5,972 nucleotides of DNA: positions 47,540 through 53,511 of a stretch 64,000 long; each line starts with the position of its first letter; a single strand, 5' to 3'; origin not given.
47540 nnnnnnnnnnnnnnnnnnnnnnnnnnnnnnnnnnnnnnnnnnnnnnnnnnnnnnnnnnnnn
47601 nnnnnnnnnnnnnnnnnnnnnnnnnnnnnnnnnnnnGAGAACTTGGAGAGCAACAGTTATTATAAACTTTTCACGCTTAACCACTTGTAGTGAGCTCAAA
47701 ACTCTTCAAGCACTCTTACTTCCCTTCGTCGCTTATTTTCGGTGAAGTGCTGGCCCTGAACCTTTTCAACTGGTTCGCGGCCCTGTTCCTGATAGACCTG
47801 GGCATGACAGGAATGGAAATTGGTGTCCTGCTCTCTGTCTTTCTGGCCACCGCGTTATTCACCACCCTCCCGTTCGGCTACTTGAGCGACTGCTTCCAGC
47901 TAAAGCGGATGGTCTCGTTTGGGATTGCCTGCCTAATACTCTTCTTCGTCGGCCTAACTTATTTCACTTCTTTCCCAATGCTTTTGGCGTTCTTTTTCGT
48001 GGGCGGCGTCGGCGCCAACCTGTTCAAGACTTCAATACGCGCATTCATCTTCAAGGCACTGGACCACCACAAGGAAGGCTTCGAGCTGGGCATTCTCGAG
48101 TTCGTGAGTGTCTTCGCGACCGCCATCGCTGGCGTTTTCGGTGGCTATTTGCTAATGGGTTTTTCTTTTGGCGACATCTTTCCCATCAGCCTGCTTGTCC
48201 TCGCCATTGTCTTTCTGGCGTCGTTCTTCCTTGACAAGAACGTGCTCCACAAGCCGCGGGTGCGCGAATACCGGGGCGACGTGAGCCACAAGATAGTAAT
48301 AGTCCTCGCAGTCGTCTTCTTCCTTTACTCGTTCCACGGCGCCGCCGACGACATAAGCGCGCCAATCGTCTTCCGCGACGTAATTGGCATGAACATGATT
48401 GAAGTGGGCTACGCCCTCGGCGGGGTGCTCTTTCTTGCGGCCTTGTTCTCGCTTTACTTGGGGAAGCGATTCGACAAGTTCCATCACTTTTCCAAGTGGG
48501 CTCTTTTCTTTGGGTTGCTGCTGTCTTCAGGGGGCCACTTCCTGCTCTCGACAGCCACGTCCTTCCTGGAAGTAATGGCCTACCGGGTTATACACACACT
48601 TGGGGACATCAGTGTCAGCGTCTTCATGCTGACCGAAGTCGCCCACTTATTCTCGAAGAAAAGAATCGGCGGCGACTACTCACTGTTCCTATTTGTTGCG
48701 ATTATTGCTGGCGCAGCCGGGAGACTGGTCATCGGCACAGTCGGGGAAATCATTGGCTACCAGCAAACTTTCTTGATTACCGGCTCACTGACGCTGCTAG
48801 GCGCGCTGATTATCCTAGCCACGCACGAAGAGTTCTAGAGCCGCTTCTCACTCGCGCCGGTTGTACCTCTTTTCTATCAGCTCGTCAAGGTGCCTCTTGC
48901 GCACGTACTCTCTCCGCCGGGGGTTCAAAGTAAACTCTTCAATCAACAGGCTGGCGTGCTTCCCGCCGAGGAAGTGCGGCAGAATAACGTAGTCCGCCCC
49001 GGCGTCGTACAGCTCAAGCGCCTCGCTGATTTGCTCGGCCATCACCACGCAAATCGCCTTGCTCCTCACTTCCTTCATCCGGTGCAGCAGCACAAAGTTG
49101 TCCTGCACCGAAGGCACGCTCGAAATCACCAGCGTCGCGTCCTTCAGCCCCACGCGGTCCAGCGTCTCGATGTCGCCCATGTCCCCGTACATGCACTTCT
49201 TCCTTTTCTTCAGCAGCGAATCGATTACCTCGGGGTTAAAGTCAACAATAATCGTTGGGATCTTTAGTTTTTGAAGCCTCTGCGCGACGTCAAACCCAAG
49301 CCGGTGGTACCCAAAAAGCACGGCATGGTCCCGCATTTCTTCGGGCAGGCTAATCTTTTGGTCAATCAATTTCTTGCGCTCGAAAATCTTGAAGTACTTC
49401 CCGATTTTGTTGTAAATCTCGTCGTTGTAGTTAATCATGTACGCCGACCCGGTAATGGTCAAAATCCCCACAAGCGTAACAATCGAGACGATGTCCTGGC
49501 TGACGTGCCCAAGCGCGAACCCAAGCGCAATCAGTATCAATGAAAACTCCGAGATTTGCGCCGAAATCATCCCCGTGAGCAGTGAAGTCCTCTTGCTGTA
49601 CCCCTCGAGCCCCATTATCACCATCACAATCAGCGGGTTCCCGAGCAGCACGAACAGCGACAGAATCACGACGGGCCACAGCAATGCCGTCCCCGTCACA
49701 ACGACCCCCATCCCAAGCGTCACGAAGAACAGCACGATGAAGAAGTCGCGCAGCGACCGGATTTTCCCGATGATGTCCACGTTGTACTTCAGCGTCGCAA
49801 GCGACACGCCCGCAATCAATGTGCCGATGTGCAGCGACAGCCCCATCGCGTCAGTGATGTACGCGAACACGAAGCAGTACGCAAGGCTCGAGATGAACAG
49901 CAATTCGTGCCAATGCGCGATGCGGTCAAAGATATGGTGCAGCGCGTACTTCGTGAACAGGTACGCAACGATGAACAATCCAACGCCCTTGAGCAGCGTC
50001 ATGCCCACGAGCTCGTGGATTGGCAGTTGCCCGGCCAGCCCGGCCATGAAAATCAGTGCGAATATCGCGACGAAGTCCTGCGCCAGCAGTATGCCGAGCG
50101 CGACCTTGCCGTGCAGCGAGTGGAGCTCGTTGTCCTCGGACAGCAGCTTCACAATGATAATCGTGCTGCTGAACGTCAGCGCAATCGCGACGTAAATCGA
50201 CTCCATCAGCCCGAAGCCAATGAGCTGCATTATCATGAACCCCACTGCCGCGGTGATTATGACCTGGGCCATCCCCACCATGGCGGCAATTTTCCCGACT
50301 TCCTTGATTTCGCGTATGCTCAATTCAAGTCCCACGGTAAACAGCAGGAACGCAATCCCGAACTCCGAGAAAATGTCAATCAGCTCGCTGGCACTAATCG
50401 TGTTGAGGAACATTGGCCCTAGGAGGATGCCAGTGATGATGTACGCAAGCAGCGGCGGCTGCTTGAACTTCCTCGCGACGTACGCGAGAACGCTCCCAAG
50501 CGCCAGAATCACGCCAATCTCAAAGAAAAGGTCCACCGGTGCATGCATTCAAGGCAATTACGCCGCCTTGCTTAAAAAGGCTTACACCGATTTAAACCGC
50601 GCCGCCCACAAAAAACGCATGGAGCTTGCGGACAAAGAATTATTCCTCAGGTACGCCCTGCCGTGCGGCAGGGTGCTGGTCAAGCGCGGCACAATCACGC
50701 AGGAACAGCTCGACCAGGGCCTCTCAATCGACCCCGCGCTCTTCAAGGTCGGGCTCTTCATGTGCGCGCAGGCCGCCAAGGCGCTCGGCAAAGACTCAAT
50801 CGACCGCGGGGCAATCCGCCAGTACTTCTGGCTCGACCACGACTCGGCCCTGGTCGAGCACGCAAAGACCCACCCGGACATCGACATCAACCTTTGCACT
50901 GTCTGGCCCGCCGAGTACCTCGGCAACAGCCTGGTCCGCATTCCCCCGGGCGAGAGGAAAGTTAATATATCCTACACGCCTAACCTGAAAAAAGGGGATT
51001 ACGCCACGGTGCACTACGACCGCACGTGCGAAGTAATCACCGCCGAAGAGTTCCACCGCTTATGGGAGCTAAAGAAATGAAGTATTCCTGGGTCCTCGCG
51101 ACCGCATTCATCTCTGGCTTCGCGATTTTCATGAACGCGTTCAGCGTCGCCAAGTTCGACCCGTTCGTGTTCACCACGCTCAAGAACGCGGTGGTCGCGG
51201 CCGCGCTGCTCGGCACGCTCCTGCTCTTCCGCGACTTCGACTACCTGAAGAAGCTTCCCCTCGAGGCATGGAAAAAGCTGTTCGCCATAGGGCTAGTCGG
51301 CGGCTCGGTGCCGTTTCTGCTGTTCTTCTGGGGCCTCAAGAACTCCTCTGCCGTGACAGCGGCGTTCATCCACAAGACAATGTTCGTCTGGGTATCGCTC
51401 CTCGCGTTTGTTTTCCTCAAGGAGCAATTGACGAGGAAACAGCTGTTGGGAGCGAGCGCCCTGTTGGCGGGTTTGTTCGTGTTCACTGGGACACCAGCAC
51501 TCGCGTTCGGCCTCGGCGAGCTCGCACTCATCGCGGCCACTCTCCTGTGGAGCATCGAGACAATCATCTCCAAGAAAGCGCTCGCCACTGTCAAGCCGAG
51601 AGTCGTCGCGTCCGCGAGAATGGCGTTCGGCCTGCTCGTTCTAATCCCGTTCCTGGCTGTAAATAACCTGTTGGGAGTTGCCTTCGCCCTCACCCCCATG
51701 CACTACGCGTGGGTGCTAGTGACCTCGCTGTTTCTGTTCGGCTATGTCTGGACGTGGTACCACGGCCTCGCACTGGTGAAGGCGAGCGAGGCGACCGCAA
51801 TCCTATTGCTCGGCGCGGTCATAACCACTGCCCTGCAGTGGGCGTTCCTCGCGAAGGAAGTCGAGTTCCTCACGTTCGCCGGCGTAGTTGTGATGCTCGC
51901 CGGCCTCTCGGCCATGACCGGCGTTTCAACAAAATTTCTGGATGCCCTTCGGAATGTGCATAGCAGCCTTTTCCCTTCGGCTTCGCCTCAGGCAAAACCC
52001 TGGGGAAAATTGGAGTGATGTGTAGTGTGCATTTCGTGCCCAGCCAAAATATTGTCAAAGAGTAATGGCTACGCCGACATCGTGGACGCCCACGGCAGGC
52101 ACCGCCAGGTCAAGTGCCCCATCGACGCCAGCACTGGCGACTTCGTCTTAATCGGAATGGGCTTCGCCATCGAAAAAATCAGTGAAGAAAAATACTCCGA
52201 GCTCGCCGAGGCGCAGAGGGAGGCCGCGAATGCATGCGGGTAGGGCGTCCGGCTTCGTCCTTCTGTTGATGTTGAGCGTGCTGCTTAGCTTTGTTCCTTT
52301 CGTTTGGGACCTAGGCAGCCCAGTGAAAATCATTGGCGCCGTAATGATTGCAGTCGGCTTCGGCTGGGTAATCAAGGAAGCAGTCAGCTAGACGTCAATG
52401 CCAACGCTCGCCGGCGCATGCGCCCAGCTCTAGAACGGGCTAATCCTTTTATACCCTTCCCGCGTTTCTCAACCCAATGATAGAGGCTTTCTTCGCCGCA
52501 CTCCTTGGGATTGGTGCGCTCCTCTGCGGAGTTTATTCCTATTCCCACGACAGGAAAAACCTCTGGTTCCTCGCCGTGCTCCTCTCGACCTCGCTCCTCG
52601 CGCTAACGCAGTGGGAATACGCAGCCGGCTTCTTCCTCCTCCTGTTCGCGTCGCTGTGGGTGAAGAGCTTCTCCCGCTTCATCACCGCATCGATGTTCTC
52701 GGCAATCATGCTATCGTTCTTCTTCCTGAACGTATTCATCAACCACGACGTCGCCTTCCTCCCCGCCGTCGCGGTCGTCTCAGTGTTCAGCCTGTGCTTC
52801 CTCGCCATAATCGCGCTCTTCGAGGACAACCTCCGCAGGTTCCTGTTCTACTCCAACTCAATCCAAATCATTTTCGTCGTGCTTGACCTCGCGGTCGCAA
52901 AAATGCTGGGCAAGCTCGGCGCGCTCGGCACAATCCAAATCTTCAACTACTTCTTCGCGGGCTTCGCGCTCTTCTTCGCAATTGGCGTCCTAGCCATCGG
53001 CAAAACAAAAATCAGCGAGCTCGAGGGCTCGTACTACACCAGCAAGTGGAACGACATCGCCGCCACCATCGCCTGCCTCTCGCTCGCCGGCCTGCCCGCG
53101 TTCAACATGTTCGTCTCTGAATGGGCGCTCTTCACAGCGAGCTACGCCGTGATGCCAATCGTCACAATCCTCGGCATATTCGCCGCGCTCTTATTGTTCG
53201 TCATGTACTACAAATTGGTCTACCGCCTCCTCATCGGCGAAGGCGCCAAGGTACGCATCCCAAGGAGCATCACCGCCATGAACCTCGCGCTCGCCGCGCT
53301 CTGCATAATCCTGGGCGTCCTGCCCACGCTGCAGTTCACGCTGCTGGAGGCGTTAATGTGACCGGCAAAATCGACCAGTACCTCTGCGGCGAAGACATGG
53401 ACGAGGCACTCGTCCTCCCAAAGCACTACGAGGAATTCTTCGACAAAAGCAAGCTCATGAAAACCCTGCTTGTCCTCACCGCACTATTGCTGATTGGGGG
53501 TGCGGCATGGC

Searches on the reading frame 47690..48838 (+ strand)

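Call 8: search_protein_families(library=pfam, max_evalue=0.001, proteins=[window:47690-48838:+])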
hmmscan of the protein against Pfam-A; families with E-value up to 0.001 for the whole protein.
window:47690-48838:+ (382 aa): 1 family
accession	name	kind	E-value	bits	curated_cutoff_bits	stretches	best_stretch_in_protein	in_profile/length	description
PF07690.21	MFS_1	-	8.5e-29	101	33.4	2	21-262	10-266/347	Major Facilitator Superfamily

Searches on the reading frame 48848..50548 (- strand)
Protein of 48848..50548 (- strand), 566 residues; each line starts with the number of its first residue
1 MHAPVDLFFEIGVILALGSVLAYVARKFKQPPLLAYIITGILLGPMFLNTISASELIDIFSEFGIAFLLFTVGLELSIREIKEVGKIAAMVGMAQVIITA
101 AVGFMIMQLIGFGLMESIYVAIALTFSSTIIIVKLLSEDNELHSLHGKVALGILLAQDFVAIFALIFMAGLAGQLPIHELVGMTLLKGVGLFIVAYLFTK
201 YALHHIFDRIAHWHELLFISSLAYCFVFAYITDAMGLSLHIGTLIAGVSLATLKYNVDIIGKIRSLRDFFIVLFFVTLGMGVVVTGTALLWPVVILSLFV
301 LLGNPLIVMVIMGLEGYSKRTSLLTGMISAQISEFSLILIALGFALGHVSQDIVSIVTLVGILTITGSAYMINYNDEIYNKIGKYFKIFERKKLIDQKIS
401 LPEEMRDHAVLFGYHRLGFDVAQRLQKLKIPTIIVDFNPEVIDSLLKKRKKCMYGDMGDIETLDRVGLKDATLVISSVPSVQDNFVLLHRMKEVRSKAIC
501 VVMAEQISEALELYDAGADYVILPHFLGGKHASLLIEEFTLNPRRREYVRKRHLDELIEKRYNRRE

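Call 8: search_protein_families(library=pfam, max_evalue=0.001, proteins=[window:48848-50548:-])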
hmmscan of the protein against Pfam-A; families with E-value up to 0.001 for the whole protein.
window:48848-50548:- (566 aa): 2 families
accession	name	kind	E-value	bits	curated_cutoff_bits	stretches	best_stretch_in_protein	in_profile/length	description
PF00999.27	Na_H_Exchanger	-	9e-55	186.5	26.2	1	20-366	9-363/375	Sodium/hydrogen exchanger, transmembrane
PF02254.24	TrkA_N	-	3.8e-17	63.1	23.8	1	410-524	2-116/116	TrkA-N domain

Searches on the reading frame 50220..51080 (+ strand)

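Call 41: search_protein_families(library=pfam, max_evalue=0.01, proteins=[window:50220-51080:+])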
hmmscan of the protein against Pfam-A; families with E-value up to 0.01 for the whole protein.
window:50220-51080:+ (286 aa): 1 family
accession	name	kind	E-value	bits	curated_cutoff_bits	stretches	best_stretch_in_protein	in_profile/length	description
PF01455.23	HupF_HypC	-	0.00048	20.7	28.5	1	239-283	19-63/65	HupF/HypC family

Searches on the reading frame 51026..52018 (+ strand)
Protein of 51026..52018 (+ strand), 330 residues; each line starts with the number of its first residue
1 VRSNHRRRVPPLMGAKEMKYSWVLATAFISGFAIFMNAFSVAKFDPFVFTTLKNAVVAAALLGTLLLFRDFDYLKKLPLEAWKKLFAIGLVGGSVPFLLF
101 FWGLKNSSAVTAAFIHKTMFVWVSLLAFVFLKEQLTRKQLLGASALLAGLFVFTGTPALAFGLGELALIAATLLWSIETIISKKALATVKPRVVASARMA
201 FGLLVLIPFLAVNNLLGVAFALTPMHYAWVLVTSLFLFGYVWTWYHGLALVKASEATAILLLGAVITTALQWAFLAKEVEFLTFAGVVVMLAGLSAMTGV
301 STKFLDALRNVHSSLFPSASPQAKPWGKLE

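Call 8: search_protein_families(library=pfam, max_evalue=0.001, proteins=[window:51026-52018:+])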
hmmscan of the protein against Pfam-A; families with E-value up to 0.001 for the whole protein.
window:51026-52018:+ (330 aa): 1 family
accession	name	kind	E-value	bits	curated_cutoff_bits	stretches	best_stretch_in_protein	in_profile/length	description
PF00892.27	EamA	-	3.6e-36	124.8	28.2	2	20-153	4-133/135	EamA-like transporter family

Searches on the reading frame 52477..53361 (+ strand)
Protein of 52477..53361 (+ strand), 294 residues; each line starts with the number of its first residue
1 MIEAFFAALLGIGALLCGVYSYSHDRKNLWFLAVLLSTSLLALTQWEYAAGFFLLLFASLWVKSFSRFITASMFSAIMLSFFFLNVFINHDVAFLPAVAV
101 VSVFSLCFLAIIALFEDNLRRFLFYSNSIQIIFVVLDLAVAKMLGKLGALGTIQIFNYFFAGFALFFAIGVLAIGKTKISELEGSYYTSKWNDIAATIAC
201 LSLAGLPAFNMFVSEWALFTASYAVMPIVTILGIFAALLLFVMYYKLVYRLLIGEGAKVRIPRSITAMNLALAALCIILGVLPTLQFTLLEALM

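Call 8: search_protein_families(library=pfam, max_evalue=0.001, proteins=[window:52477-53361:+])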
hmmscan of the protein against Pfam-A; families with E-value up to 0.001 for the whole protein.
window:52477-53361:+ (294 aa): 1 family
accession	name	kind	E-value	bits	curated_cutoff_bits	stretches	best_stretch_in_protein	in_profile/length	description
PF00361.26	Proton_antipo_M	-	2.3e-07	30.8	21.5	1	68-237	119-291/294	NADH:quinone oxidoreductase/Mrp antiporter, TM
